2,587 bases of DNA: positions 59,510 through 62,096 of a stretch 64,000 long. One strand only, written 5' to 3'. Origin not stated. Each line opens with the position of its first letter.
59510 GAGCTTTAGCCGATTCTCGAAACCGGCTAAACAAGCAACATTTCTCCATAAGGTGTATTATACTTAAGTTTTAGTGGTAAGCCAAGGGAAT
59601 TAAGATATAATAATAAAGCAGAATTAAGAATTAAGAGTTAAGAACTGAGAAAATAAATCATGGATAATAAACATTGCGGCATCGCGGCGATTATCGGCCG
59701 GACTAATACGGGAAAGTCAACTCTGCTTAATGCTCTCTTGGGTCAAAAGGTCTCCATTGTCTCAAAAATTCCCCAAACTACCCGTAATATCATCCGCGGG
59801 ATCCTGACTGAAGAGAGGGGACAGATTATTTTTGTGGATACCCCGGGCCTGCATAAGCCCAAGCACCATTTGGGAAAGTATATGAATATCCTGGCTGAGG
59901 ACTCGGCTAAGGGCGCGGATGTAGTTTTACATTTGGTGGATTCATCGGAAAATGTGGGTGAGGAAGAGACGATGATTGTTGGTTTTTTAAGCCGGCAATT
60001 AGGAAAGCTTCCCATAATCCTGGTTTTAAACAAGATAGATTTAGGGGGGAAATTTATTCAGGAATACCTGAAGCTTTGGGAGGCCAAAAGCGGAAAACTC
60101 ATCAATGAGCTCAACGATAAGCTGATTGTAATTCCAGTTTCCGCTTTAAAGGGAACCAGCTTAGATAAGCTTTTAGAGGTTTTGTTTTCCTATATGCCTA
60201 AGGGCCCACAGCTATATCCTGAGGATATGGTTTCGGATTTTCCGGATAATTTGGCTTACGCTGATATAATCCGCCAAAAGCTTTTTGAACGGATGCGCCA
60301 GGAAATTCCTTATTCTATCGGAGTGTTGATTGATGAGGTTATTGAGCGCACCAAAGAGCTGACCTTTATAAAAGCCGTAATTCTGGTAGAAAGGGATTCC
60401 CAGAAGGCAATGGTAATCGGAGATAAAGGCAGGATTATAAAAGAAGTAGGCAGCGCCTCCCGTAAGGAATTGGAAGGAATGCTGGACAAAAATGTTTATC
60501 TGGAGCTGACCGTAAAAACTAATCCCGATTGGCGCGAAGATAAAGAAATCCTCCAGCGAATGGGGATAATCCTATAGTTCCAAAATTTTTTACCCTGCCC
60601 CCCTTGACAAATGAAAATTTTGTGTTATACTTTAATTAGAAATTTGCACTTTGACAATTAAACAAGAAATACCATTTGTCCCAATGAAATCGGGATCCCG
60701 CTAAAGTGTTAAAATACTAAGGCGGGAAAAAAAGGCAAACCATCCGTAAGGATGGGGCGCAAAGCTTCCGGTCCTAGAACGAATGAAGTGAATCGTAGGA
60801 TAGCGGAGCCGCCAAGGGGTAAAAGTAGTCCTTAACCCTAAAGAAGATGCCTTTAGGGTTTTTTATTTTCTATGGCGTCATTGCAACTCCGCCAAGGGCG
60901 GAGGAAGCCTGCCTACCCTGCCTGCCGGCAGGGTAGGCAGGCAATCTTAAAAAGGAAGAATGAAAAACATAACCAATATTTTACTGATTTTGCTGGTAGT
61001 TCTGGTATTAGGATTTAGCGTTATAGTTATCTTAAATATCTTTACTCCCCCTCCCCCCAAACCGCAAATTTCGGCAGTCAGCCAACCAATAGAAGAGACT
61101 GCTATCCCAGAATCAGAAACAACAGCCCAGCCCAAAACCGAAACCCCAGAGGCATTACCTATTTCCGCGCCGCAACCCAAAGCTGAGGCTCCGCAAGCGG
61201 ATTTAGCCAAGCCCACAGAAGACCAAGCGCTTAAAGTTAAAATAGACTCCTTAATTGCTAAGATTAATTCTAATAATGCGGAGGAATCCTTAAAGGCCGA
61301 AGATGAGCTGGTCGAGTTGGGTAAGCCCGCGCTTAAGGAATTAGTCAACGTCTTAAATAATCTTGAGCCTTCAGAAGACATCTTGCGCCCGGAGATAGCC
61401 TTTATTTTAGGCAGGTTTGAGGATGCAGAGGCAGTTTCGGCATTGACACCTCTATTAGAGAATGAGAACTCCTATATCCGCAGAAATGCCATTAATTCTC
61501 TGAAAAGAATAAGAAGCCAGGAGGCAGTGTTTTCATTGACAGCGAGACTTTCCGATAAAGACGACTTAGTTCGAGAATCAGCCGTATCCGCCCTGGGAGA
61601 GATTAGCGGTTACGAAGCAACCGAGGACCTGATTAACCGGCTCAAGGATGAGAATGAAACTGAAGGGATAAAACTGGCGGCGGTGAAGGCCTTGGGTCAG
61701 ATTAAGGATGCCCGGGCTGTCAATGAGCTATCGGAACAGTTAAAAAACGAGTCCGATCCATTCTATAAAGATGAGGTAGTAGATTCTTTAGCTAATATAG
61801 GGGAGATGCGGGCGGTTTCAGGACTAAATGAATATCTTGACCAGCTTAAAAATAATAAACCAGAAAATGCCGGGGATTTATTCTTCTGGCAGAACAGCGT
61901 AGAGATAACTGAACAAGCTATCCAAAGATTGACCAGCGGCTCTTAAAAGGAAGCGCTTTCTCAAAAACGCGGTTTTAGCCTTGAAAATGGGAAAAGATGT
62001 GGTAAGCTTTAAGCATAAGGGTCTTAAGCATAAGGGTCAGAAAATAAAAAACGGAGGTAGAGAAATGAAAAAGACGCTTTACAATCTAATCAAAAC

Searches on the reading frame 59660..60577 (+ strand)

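Call 38: search_protein_families(library=pfam, proteins=[window:59660-60577:+], max_evalue=0.0001)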
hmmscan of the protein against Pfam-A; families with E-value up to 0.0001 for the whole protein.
window:59660-60577:+ (305 aa): 7 families
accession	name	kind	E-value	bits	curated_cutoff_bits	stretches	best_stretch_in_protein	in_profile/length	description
PF01926.29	MMR_HSR1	-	2.3e-27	95.8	21.9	1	10-125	3-113/113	50S ribosome-binding GTPase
PF07650.23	KH_2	-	4.1e-14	52.6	22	1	215-292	1-78/78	KH domain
PF00009.33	GTP_EFTU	-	2e-13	50.8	26.5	1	52-181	67-188/188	Elongation factor Tu GTP binding domain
PF00350.29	Dynamin_N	-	9.6e-12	45.7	27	1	10-44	2-35/168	Dynamin family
PF02421.24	FeoB_N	-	1.2e-09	38.4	27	1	10-173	4-154/156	Ferrous iron transport protein B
PF04548.22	AIG1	-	2.7e-09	37.1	27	1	11-157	5-159/212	AIG1 family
PF03193.22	RsgA_GTPase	-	3.5e-05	24.1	30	0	8-67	108-171/174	RsgA GTPase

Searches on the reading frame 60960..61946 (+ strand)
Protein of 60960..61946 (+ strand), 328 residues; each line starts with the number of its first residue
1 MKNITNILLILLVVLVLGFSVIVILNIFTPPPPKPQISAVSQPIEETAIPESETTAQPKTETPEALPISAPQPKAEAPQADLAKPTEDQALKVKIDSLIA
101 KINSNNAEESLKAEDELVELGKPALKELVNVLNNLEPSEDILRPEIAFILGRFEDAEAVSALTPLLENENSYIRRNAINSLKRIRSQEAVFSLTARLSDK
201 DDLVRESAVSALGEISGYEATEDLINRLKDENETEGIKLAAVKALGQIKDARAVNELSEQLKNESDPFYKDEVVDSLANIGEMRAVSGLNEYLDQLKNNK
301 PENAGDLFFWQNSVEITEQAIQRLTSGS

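Call 38: search_protein_families(library=pfam, proteins=[window:60960-61946:+], max_evalue=0.0001)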
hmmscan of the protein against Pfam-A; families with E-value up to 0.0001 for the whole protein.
window:60960-61946:+ (328 aa): 5 families
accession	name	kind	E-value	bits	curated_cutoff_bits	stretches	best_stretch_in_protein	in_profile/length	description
PF13646.12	HEAT_2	-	2.3e-35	121.2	27.7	3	135-213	8-88/88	HEAT repeats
PF03130.22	HEAT_PBS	-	9.7e-16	56.9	20.9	0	239-262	3-26/27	PBS lyase HEAT-like repeat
PF02985.28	HEAT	-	5.1e-09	36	23.5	0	193-216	5-28/31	HEAT repeat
PF13513.12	HEAT_EZ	-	2.8e-08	34.6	27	0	192-215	32-55/55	HEAT-like repeat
PF01602.26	Adaptin_N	-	1.5e-07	30.9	37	1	159-294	81-232/524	Adaptin N terminal region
